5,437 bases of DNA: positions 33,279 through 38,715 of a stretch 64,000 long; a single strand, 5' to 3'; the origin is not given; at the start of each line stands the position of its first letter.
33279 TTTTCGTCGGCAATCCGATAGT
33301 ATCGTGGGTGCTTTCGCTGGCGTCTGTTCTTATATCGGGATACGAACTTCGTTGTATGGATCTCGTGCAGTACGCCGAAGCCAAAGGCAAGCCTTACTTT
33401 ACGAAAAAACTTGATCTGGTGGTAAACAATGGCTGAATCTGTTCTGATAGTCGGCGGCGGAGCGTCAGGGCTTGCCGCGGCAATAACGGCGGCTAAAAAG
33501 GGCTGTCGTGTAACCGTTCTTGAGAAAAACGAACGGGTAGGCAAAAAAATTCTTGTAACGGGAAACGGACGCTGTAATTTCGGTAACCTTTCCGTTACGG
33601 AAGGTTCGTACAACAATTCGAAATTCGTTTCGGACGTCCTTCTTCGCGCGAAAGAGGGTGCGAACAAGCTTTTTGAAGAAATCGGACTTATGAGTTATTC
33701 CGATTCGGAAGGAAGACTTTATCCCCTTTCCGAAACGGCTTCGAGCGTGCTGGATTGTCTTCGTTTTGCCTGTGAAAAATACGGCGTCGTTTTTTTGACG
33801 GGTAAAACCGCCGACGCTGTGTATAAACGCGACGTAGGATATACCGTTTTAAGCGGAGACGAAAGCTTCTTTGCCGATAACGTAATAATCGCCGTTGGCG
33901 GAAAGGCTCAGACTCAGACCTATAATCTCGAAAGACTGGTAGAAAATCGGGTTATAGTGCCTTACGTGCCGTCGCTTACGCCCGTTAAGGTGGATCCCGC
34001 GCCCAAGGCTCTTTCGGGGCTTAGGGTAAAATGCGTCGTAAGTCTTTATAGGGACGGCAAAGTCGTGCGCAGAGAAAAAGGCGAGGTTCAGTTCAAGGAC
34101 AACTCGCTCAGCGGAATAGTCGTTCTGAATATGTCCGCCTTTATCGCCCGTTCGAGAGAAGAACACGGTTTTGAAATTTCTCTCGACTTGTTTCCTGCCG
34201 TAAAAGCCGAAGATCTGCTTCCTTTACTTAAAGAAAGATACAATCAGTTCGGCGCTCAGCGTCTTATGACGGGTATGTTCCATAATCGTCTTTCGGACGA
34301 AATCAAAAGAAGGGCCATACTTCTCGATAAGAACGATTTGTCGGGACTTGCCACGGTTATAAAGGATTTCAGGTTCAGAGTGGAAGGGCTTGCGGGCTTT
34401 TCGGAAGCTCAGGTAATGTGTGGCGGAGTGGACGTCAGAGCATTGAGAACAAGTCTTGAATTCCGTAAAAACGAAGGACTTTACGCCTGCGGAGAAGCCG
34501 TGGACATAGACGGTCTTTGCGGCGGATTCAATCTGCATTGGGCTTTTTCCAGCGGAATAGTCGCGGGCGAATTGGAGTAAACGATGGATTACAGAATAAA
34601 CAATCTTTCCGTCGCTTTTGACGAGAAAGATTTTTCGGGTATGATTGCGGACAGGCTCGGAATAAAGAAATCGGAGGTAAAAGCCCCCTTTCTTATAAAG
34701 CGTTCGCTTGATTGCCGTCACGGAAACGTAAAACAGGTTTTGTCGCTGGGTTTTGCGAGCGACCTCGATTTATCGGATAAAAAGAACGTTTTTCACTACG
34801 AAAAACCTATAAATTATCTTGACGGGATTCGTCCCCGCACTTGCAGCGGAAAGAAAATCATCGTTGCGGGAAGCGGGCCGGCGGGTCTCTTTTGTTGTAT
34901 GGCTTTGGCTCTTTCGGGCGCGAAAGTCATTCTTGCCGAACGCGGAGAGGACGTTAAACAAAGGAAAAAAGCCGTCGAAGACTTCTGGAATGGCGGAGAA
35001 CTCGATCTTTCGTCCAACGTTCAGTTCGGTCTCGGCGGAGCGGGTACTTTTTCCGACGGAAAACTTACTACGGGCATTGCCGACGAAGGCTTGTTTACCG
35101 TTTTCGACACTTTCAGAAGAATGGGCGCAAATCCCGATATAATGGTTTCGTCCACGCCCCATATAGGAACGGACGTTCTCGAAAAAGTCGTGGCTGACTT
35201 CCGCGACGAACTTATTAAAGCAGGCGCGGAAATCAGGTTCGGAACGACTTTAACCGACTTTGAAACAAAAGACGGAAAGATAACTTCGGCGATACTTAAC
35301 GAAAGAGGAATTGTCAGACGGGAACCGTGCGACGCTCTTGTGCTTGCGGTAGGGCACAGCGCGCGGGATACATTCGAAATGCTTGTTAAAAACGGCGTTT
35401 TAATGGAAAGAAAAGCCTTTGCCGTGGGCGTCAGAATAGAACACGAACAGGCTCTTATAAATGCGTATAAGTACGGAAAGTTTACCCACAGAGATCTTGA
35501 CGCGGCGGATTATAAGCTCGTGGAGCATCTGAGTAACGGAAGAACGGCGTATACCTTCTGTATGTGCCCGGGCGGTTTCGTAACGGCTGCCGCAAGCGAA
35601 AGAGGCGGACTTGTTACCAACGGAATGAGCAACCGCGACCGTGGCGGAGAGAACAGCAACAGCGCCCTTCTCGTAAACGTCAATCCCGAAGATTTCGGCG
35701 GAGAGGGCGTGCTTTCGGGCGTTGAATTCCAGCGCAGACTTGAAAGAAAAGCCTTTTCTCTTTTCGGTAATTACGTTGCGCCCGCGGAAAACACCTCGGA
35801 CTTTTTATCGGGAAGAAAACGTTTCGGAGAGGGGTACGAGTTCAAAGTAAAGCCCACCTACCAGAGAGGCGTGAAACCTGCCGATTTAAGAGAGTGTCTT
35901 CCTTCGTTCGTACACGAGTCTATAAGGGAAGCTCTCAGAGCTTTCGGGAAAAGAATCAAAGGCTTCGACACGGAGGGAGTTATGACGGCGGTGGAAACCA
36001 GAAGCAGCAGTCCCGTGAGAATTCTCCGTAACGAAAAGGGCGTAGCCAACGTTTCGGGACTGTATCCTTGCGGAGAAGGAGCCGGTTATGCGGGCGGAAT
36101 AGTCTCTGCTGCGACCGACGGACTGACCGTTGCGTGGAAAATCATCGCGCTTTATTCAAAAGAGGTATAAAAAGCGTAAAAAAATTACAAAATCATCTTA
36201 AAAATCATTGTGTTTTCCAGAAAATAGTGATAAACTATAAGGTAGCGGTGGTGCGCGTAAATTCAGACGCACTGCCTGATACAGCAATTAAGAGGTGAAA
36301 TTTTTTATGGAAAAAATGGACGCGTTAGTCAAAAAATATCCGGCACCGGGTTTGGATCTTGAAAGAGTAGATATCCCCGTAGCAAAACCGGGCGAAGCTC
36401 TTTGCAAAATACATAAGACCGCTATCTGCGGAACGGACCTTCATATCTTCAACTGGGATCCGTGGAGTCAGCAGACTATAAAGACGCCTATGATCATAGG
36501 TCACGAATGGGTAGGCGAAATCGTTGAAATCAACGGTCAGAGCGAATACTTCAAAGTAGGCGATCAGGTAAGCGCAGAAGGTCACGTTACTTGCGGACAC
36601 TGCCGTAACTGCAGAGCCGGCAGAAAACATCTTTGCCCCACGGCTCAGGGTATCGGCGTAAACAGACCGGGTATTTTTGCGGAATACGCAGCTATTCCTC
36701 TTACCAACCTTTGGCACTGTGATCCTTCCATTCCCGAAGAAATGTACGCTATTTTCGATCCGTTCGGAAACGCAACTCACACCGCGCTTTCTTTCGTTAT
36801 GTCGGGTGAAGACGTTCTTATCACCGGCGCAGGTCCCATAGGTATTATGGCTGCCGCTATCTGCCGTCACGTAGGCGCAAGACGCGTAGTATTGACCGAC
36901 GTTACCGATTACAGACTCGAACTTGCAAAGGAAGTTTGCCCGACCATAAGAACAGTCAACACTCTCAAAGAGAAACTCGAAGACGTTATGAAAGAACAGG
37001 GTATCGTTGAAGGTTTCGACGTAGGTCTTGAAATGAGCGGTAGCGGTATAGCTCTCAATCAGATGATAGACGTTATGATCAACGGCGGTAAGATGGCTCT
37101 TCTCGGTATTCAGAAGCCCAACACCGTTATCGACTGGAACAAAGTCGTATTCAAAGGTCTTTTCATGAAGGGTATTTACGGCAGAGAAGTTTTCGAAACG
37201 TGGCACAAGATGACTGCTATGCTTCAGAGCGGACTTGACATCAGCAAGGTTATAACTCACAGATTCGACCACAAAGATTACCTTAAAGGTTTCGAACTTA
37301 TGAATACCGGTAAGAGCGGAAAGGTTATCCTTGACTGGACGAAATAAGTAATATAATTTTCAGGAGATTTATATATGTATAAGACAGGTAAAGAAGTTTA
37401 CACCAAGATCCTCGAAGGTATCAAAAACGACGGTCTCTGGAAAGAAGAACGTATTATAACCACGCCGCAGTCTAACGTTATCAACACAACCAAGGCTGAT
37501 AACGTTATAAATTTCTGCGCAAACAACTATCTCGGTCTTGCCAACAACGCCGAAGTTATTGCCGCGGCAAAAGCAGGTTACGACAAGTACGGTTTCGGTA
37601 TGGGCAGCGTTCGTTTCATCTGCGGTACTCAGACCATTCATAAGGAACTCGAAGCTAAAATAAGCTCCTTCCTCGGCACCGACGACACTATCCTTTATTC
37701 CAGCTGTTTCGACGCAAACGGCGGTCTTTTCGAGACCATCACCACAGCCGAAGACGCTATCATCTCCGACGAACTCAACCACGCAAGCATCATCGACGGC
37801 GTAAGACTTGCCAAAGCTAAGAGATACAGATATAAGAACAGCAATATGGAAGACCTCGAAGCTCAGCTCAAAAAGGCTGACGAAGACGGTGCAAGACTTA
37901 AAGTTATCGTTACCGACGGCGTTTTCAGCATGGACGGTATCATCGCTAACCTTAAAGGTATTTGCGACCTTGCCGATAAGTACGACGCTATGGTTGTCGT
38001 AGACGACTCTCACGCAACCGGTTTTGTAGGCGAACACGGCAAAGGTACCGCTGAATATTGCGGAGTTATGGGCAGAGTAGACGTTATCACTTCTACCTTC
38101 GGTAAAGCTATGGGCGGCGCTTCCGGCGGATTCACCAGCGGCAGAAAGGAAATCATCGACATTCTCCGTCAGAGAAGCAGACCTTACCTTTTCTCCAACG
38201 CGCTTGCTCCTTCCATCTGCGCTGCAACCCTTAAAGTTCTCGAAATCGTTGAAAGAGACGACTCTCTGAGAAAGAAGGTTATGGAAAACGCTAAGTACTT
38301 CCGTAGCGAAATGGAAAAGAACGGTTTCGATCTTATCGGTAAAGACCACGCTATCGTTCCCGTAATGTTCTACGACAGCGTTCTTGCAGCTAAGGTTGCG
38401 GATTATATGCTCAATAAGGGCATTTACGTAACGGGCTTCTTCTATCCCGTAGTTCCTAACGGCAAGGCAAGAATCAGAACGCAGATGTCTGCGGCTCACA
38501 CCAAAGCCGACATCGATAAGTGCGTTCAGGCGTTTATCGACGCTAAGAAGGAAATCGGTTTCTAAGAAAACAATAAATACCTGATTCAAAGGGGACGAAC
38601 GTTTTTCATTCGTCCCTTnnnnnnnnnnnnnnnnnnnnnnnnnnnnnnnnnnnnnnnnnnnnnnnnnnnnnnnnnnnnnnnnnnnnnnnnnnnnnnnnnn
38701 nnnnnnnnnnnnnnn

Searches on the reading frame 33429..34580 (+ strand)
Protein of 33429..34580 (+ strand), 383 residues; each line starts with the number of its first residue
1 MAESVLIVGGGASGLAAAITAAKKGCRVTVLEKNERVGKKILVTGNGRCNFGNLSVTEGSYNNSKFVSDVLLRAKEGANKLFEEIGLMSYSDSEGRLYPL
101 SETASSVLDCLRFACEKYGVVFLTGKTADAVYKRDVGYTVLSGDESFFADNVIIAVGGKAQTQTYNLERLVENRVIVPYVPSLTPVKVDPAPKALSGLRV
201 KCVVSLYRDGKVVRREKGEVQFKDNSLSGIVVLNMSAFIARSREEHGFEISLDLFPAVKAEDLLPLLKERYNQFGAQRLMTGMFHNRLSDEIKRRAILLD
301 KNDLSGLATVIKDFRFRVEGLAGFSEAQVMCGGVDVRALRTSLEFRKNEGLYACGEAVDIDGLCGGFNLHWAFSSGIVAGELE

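Call 40: search_protein_families(library=pfam, proteins=[window:33429-34580:+], max_evalue=0.00001)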
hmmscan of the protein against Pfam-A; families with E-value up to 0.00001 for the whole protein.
window:33429-34580:+ (383 aa): 10 families
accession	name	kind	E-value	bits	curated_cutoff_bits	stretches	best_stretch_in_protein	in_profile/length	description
PF03486.20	HI0933_like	-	2.3e-51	175.1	50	1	4-381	2-243/244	HI0933-like protein Rossmann domain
PF22780.1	HI0933_like_1st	-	2.4e-14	53.9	27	1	181-329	2-165/165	HI0933-like protein barrel and H2TH domain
PF01266.30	DAO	-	3.3e-11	43.7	27.9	1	5-38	2-35/353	FAD dependent oxidoreductase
PF07992.20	Pyr_redox_2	-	2.1e-10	41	26.1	0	3-38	143-178/291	Pyridine nucleotide-disulphide oxidoreductase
PF13450.12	NAD_binding_8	-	1.9e-09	38.1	21.9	1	7-38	1-32/68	NAD(P)-binding Rossmann-like domain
PF00890.30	FAD_binding_2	-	3.9e-09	36.7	20.4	1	5-38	2-35/414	FAD binding domain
PF12831.13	FAD_oxidored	-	1.6e-08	34.7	27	1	5-38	2-35/416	FAD dependent oxidoreductase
PF13738.12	Pyr_redox_3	-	1.4e-07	31.5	30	0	6-39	1-34/305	Pyridine nucleotide-disulphide oxidoreductase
PF00070.33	Pyr_redox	-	1.9e-06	28.7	22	0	4-38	1-35/82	Pyridine nucleotide-disulphide oxidoreductase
PF01134.28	GIDA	-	6.1e-06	26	22.1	0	5-34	2-31/391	Glucose inhibited division protein A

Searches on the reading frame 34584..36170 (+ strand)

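Call 40: search_protein_families(library=pfam, proteins=[window:34584-36170:+], max_evalue=0.00001)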
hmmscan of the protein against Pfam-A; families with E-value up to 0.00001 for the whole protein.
window:34584-36170:+ (528 aa): 4 families
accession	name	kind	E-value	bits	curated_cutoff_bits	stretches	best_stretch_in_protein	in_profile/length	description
PF21688.3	FAD-depend_C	-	7.6e-71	238.8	27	1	278-474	1-197/197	FAD-dependent protein, C-terminal domain-like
PF01266.30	DAO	-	4.4e-09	36.8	27.9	0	201-283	150-231/353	FAD dependent oxidoreductase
PF07992.20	Pyr_redox_2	-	2.4e-08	34.2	26.1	0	177-278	161-256/291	Pyridine nucleotide-disulphide oxidoreductase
PF03486.20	HI0933_like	-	7.4e-06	26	50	0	91-125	2-36/244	HI0933-like protein Rossmann domain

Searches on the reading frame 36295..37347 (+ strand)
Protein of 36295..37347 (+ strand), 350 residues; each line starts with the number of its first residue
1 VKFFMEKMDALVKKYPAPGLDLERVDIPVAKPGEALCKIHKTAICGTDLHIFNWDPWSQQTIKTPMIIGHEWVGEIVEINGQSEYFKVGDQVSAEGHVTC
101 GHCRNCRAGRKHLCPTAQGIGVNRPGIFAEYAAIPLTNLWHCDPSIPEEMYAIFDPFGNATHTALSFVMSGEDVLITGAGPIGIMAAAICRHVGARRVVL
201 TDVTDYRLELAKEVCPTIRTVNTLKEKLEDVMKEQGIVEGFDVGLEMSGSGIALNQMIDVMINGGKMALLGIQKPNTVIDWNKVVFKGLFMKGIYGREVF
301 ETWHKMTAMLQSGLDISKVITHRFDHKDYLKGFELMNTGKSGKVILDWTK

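Call 40: search_protein_families(library=pfam, proteins=[window:36295-37347:+], max_evalue=0.00001)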
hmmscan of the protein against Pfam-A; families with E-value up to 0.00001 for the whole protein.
window:36295-37347:+ (350 aa): 3 families
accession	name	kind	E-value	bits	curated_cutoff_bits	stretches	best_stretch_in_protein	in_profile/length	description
PF08240.17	ADH_N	-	4.2e-26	91.6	23.5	1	31-141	1-101/104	Alcohol dehydrogenase GroES-like domain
PF00107.32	ADH_zinc_N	-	3.9e-20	72.5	31.8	1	181-311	1-128/129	Zinc-binding dehydrogenase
PF16912.11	Glu_dehyd_C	-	4e-09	36.7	34.9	1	161-334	21-199/211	Glucose dehydrogenase C-terminus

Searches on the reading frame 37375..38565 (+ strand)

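Call 40: search_protein_families(library=pfam, proteins=[window:37375-38565:+], max_evalue=0.00001)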
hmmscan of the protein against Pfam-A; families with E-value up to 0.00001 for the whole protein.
window:37375-38565:+ (396 aa): 2 families
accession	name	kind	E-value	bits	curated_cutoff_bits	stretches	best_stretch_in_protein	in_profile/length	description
PF00155.27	Aminotran_1_2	-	1.8e-70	238.4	19.7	1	43-387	2-361/361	Aminotransferase class I and II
PF00464.25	SHMT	-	7e-06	25.3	27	0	160-348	157-353/399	Serine hydroxymethyltransferase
